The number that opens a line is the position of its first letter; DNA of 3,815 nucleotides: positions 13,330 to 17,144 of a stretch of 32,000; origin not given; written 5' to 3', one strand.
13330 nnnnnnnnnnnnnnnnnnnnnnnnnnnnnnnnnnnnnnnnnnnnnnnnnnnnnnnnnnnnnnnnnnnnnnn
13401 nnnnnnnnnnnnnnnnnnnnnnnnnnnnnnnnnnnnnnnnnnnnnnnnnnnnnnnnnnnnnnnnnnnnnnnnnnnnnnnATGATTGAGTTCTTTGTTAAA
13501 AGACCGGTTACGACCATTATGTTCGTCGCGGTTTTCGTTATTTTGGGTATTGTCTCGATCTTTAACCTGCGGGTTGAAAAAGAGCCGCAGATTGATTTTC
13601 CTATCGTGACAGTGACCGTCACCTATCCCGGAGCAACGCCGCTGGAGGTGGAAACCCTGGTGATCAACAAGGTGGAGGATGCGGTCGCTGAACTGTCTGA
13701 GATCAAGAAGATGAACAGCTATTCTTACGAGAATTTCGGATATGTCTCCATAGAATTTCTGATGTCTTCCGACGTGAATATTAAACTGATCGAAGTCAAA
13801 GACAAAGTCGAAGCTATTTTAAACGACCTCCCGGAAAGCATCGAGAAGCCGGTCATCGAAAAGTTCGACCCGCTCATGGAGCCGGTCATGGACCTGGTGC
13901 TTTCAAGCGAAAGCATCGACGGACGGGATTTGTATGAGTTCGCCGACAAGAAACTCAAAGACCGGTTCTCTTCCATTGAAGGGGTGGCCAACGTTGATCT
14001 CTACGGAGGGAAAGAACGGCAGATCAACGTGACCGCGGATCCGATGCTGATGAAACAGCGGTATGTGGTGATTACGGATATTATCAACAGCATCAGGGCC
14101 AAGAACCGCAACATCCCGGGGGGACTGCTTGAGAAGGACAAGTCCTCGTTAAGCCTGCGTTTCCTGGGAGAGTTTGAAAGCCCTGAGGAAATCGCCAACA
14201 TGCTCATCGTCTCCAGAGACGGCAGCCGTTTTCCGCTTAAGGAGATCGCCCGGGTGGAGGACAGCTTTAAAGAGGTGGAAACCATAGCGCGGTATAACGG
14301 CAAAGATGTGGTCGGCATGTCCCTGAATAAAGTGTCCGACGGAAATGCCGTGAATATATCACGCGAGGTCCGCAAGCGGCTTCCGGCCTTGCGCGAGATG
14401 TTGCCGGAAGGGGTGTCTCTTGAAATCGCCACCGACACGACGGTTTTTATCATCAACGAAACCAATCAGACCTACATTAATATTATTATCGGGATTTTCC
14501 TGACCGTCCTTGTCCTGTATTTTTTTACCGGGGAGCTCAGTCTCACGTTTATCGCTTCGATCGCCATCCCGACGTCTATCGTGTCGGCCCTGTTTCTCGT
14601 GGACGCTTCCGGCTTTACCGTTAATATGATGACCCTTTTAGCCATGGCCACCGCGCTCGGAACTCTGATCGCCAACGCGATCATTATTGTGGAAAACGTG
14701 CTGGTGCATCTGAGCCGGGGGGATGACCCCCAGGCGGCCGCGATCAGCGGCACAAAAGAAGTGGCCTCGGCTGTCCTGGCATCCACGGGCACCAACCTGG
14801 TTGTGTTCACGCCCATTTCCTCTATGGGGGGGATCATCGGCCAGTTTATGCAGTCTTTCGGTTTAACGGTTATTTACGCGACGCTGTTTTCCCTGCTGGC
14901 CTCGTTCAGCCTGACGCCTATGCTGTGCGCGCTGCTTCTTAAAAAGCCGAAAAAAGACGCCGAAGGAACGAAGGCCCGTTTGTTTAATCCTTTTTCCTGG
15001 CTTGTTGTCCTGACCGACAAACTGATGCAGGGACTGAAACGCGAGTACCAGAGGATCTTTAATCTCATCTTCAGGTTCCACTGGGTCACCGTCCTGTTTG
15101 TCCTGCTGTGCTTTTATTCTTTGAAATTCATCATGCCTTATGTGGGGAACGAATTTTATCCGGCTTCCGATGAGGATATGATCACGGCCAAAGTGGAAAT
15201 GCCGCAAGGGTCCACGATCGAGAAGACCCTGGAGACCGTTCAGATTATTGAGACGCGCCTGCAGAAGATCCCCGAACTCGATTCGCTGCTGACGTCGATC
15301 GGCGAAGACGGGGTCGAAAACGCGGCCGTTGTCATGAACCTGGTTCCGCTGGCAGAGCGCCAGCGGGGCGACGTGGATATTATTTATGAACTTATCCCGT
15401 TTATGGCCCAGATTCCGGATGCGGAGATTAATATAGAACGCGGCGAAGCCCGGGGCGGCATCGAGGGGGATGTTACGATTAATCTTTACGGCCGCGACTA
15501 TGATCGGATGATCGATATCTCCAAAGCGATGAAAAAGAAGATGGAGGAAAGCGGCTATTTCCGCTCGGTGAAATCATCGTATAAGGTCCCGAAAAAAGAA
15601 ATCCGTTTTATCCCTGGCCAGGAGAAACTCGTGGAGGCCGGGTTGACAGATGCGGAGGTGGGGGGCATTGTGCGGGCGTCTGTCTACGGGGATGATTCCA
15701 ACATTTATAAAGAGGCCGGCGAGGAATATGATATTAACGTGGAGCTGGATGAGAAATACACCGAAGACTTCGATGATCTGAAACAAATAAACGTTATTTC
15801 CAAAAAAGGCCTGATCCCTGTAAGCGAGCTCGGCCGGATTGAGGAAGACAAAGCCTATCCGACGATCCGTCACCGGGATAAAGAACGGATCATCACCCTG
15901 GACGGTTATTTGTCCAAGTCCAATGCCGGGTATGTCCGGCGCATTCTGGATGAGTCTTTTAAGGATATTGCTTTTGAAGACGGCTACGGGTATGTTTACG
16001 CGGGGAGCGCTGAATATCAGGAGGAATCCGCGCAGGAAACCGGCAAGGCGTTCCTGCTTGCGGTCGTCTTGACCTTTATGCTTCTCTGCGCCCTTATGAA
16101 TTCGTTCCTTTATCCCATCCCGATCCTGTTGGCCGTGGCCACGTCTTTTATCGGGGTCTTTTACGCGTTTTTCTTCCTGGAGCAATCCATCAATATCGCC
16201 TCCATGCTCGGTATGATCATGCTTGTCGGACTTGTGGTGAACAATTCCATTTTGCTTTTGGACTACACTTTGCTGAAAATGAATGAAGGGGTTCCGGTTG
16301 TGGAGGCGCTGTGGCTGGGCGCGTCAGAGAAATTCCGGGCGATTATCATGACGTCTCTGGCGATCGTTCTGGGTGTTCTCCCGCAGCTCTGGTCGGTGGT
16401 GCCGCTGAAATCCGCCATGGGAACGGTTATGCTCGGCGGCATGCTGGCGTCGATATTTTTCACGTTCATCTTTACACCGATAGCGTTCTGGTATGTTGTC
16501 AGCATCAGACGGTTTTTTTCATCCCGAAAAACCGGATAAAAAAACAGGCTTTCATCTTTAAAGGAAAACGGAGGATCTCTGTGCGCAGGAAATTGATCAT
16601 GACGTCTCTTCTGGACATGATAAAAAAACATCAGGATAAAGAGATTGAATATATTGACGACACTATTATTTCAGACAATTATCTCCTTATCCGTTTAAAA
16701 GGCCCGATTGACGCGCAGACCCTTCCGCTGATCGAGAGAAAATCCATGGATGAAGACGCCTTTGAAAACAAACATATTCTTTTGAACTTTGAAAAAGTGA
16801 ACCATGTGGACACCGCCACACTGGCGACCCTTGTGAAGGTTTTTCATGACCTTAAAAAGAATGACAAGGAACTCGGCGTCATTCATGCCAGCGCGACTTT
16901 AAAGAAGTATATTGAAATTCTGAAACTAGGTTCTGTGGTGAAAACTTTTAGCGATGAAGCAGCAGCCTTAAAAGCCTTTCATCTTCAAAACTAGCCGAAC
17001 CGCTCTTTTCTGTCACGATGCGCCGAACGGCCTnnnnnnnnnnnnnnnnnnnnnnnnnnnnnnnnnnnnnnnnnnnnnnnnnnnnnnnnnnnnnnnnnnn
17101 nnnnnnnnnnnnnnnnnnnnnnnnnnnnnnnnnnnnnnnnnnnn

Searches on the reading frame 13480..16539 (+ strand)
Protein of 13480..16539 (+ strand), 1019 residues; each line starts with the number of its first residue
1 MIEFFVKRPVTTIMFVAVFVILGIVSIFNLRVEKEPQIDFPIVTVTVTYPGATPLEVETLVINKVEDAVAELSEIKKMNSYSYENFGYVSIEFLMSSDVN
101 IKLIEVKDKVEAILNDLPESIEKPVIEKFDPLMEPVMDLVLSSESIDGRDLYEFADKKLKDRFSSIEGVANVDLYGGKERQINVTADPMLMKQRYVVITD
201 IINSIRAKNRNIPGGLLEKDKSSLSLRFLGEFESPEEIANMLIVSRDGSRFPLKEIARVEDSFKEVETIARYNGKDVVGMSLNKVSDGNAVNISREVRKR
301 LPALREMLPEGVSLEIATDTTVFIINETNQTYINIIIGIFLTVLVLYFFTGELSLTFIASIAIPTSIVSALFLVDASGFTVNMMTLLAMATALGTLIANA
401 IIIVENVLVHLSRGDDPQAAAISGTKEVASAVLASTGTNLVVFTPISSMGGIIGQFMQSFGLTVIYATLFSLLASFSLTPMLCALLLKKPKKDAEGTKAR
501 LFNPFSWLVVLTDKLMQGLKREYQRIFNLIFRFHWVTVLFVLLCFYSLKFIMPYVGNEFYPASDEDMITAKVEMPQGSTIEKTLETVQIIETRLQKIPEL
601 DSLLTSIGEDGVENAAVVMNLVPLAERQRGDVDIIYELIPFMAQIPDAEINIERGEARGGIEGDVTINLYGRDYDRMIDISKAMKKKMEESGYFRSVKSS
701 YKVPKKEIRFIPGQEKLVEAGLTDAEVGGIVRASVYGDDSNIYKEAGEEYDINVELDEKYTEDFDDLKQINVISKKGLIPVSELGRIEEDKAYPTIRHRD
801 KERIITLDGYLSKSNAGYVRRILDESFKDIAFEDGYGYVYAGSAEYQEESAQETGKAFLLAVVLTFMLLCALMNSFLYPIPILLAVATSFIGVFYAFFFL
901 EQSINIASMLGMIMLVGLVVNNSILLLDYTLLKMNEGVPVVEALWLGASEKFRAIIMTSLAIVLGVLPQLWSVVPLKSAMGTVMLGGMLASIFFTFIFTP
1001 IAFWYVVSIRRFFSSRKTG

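Call 90: search_protein_families(library=pfam, proteins=[window:13480-16539:+], max_evalue=0.001)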
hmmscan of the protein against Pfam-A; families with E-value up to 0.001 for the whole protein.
window:13480-16539:+ (1019 aa): 2 families
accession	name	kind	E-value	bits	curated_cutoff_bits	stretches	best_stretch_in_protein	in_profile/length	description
PF00873.25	ACR_tran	-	4.1e-214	713.8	28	1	1-1005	1-1019/1021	AcrB/AcrD/AcrF family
PF03176.21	MMPL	-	1.1e-05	25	20.5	1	354-496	170-316/333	MMPL family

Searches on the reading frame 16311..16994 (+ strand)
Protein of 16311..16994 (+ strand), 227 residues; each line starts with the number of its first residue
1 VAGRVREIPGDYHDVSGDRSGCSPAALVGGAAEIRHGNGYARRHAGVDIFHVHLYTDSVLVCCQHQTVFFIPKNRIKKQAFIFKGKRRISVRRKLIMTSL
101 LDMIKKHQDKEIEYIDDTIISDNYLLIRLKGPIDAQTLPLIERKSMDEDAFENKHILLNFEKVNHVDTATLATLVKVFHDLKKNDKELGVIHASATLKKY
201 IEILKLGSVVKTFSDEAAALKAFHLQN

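Call 5: search_protein_families(library=pfam, proteins=[window:16311-16994:+], max_evalue=0.1)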
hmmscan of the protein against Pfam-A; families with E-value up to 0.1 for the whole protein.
window:16311-16994:+ (227 aa): 3 families
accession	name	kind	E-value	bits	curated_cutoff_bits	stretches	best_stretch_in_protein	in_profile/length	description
PF01740.26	STAS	-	1.2e-13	51.1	22.6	1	120-219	6-106/106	STAS domain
PF13466.11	STAS_2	-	0.0014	19.2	29.2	1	127-204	1-77/80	STAS domain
PF24475.1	RBD_DEAH11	-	0.022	15.3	28.4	0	20-53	9-41/115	DEAH11-like, RNA-binding domain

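Call 6: search_protein_families(library=ncbifam, proteins=[window:16311-16994:+], max_evalue=0.1)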
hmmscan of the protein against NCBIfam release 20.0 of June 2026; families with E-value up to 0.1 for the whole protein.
window:16311-16994:+ (227 aa): 5 families
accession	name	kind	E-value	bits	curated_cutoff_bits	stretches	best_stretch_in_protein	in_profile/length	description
TIGR00377.1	ant_ant_sig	superfamily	5.5e-11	42.3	53.45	1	120-214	9-104/108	anti-sigma factor antagonist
TIGR02886.1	spore_II_AA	equivalog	6.1e-09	35.8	114.75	1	121-220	6-106/106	anti-sigma F factor antagonist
NF033618.0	mlaB_1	equivalog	9.8e-06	25.9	90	1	127-208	12-90/94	lipid asymmetry maintenance protein MlaB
TIGR00815.1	sulP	subfamily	0.00064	18.3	380.45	1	124-201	483-544/565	sulfate permease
NF008660.1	PRK11660.1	equivalog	0.0029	16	614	1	95-200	434-539/572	C4-dicarboxylic acid transporter DauA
